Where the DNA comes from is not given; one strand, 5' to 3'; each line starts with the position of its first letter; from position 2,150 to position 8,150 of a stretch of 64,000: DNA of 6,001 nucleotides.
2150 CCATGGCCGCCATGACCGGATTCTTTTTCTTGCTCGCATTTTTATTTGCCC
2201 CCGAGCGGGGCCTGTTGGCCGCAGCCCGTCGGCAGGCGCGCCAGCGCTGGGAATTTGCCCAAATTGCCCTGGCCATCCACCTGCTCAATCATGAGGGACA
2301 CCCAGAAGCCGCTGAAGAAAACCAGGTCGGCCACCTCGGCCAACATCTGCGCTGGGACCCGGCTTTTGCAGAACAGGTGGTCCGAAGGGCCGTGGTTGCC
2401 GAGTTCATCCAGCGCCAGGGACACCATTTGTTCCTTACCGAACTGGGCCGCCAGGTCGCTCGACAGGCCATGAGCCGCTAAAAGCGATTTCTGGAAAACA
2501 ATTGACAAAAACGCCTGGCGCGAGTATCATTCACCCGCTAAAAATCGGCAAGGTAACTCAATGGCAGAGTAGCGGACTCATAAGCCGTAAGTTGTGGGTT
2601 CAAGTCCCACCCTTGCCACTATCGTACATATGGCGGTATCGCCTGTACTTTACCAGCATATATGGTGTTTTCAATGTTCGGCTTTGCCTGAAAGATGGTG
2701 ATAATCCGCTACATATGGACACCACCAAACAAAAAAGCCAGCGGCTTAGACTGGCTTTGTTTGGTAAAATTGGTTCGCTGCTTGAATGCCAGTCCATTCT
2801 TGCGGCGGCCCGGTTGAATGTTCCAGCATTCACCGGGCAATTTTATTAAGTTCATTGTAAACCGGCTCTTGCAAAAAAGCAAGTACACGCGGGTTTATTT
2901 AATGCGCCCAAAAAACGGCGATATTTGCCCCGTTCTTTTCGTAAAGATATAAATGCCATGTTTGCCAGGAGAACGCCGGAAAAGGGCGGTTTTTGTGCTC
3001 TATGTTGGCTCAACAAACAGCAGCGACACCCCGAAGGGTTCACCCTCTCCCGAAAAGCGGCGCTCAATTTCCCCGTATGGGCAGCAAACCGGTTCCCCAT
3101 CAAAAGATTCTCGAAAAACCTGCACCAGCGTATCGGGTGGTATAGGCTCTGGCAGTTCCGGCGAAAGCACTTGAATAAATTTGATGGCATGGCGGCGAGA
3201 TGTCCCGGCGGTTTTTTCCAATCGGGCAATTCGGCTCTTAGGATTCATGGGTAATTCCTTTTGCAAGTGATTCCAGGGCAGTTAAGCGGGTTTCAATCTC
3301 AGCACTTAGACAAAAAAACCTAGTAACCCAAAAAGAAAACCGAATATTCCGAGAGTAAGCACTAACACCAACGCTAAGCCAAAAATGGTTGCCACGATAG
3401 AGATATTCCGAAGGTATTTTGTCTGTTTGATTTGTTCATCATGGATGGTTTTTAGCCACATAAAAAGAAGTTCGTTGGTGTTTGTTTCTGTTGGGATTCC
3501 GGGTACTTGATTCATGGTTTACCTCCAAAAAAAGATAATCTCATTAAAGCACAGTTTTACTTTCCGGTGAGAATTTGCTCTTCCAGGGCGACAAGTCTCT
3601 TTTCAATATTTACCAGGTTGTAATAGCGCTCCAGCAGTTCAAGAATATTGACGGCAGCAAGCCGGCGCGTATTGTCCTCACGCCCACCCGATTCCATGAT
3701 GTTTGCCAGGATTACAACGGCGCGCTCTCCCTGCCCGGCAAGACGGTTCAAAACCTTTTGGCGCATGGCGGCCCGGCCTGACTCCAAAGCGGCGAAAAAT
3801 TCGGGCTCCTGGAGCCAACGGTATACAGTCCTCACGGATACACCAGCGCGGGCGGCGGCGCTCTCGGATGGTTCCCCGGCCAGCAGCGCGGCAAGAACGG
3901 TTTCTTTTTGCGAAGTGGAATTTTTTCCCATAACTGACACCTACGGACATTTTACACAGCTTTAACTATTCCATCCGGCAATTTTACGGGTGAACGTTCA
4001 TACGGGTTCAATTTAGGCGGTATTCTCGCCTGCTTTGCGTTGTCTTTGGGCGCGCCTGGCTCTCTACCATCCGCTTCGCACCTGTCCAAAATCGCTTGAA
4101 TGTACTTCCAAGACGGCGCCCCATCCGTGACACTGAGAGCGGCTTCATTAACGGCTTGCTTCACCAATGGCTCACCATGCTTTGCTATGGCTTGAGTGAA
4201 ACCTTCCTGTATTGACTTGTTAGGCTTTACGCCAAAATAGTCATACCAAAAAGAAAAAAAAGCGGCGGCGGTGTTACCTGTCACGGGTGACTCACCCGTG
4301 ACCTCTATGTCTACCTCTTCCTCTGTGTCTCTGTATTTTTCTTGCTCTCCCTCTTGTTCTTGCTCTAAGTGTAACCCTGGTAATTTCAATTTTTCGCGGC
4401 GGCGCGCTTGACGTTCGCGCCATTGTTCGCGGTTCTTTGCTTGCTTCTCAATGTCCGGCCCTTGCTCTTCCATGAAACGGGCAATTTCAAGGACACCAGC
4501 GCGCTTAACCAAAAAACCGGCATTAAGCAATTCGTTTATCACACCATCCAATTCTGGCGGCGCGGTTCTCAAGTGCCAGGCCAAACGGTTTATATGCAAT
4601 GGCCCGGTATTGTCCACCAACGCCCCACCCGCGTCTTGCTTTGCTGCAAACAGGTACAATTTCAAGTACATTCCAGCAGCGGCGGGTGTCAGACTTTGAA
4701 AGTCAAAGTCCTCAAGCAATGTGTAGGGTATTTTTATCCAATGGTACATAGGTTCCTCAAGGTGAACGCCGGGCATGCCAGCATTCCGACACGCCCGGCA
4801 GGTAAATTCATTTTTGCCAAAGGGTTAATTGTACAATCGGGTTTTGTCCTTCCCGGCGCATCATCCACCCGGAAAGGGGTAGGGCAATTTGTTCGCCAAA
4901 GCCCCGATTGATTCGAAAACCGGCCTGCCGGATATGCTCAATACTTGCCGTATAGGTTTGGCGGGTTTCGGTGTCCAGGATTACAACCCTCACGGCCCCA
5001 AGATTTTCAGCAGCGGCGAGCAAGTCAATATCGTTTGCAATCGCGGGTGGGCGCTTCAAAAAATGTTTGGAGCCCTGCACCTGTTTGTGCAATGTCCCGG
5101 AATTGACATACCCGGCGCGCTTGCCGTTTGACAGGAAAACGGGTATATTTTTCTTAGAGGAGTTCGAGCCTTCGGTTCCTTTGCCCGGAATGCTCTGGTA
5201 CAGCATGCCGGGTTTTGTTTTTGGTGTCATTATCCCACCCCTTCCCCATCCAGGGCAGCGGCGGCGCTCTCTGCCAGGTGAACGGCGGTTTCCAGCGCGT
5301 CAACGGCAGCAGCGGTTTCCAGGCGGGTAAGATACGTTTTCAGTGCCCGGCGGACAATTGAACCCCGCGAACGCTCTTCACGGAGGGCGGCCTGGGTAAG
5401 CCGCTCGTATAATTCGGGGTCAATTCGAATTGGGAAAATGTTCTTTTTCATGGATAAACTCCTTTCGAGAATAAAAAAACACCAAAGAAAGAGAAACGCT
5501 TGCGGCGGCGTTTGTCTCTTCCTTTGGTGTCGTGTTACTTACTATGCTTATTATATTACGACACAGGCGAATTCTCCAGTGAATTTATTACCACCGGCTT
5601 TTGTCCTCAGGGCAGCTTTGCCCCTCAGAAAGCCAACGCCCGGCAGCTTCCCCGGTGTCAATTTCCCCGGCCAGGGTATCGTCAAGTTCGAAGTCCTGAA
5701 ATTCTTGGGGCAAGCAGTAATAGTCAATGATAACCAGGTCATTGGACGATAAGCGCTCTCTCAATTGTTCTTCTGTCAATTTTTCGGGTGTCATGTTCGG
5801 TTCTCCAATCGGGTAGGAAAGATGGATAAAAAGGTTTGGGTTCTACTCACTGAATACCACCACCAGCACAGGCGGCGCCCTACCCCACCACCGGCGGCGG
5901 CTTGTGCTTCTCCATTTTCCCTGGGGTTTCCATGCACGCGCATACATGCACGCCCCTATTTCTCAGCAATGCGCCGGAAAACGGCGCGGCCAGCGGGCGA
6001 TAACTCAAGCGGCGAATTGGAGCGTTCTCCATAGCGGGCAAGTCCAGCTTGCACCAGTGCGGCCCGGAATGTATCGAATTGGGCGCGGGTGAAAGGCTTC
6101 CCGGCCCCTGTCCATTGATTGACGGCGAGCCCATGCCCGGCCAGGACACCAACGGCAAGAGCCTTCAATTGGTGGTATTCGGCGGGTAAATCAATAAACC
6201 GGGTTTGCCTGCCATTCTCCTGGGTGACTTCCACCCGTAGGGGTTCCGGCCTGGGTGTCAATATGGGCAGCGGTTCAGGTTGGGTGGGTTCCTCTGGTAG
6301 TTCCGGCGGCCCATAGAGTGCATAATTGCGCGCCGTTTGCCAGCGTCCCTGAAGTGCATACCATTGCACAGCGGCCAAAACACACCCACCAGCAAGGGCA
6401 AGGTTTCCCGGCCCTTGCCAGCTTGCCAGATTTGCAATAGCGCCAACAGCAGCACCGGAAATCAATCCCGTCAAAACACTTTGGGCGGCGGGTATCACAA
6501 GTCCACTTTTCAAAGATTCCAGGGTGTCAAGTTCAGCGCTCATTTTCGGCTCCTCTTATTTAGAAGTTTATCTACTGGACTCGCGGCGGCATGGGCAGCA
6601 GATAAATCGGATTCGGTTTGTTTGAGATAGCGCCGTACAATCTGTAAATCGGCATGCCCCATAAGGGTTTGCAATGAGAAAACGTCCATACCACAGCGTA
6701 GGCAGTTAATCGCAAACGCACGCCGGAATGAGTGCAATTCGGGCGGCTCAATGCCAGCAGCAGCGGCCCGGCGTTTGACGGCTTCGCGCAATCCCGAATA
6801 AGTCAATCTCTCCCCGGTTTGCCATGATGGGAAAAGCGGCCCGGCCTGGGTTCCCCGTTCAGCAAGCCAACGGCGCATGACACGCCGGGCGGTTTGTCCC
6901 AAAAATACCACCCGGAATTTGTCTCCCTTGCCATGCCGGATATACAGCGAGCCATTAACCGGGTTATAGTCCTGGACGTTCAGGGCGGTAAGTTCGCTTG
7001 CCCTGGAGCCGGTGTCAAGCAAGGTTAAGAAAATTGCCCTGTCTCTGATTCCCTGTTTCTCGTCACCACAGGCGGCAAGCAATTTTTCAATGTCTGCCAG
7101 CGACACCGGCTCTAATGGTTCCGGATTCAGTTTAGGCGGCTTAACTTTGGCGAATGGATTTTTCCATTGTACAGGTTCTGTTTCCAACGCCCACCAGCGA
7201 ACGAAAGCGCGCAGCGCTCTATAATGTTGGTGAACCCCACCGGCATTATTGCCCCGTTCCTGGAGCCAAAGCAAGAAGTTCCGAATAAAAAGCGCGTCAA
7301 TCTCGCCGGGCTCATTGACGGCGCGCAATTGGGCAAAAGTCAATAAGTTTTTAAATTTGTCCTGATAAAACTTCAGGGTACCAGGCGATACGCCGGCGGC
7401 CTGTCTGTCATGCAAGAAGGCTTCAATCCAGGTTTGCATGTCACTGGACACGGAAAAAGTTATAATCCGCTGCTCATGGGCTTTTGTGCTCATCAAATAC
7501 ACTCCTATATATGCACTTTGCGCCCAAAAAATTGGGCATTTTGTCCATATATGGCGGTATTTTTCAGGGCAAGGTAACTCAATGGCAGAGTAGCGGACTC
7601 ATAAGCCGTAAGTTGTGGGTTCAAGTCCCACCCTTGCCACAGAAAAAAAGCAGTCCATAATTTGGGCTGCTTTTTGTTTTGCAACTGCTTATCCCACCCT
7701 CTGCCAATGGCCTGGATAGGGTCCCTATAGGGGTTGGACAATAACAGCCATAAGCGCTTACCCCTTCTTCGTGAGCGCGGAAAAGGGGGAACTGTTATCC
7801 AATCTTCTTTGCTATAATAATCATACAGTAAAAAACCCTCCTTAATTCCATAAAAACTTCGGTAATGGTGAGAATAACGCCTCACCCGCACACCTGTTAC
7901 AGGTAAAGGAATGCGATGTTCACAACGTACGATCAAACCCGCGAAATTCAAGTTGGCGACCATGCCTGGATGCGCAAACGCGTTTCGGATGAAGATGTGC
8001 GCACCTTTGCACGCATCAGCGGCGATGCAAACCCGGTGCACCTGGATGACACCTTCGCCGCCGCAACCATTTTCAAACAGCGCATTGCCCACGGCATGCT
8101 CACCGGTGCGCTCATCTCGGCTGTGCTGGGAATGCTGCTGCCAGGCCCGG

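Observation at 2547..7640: Minimal (5,021-bp period) integrase element flanked by two complete identical tRNA(CAT) genes; the tRNA promoter and terminator are split between the copies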

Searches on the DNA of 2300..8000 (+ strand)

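Call 30: search_rna_families(source=window, start=2300, end=8000, threshold=evalue, max_evalue=1)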
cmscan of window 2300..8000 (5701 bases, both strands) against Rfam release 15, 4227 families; matches with E-value up to 1: 4.
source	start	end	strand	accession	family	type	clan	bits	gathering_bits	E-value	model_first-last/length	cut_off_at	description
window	2547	2618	+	RF00005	tRNA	Gene; tRNA;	CL00001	67.9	29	1e-13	1-71/71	no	tRNA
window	7568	7639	+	RF00005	tRNA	Gene; tRNA;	CL00001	67.9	29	1e-13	1-71/71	no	tRNA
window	7568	7640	-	RF04354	Plastid-ycf2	Cis-reg;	-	23.5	65.7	0.19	1-75/75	no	Plastid-ycf2 5UTR RNA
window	2547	2619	-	RF04354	Plastid-ycf2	Cis-reg;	-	23.5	65.7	0.19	1-75/75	no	Plastid-ycf2 5UTR RNA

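Call 116: search_dna_similar(query=window:2547-7640:+, collection=phages, mode=distant, max_rows=10)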
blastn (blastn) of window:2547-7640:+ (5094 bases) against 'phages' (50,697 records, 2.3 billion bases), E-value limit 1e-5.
Records with a match: 2; places in all: 2; records where one place covers at least 80% of the query: 0.
Best place of each record, by identity: 80-90% 2.
By first word of the organism name: Stenotrophomonas 2.
By host as written in the record: Stenotrophomonas maltophilia SRM01 1; Stenotrophomonas maltophilia 1.
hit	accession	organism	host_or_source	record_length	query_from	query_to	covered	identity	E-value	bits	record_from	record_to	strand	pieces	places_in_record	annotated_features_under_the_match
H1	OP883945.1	Stenotrophomonas phage CM1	Stenotrophomonas maltophilia SRM01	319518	5016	5092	2%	80.8%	2e-6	64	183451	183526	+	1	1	record has no annotation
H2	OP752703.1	Stenotrophomonas phage RAS14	Stenotrophomonas maltophilia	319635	5016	5092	2%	80.8%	2e-6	64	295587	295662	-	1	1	tRNA-Trp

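Call 117: search_dna_similar(query=window:2547-7640:+, collection=plasmids, mode=distant, max_rows=10)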
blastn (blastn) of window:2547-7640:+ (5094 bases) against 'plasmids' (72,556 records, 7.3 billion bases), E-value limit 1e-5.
Records with a match: 1; places in all: 1; records where one place covers at least 80% of the query: 0.
Best place of each record, by identity: 80-90% 1.
By first word of the organism name: Streptomyces 1.
By predicted mobility (MOB-suite, as given by PLSDB): non-mobilizable 1.
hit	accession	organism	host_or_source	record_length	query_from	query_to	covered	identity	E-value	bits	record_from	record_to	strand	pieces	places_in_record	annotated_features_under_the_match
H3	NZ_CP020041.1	Streptomyces sp. 3211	pure culture,soil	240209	6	5087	2%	85.7%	4e-7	134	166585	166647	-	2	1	none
